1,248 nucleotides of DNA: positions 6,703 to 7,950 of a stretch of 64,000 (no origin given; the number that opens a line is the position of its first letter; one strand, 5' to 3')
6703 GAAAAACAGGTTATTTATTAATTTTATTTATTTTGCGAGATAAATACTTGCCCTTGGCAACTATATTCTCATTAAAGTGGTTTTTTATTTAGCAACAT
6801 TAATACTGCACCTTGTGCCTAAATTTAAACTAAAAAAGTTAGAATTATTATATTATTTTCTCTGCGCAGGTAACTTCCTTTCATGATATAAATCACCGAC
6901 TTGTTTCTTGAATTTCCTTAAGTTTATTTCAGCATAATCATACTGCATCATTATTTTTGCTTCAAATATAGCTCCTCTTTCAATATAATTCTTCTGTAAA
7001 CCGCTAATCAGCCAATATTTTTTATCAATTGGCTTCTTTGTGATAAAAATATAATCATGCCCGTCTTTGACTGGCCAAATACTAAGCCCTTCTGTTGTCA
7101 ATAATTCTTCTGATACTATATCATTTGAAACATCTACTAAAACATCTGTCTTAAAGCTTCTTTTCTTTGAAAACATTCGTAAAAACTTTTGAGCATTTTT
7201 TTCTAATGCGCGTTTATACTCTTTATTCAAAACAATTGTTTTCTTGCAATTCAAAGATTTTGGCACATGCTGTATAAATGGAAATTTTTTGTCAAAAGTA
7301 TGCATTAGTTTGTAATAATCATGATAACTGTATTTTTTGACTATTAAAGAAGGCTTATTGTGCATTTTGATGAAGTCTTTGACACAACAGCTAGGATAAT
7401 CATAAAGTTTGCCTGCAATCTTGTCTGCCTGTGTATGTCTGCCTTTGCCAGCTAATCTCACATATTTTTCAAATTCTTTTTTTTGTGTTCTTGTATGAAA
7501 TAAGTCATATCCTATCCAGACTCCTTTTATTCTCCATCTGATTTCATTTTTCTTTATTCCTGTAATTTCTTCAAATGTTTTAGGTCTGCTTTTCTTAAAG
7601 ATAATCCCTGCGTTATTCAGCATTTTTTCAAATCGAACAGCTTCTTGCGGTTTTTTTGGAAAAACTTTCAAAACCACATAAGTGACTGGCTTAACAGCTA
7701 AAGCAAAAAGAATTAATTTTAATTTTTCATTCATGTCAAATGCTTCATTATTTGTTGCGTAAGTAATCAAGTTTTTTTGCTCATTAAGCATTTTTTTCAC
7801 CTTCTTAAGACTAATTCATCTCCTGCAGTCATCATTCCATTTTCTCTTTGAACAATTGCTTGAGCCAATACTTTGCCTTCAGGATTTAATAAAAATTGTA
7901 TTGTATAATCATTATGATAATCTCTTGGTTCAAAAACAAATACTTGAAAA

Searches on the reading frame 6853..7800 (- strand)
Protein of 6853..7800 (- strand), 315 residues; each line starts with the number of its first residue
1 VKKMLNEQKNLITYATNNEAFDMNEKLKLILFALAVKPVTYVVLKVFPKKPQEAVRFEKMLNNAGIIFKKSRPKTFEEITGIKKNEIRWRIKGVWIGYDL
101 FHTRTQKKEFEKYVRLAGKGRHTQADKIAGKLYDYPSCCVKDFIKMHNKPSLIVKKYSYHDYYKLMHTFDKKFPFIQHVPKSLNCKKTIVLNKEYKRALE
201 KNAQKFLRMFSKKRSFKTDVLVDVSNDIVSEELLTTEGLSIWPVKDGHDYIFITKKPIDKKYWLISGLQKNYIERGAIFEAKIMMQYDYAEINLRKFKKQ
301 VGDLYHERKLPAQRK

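Call 21: search_protein_families(library=pfam, proteins=[window:6853-7800:-], max_evalue=0.01)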
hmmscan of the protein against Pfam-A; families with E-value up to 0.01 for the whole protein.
window:6853-7800:- (315 aa): 1 family
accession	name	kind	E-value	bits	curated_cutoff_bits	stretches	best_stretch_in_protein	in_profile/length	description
PF04467.17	DUF483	-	0.00018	21.9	25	1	126-190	35-99/122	Protein of unknown function (DUF483)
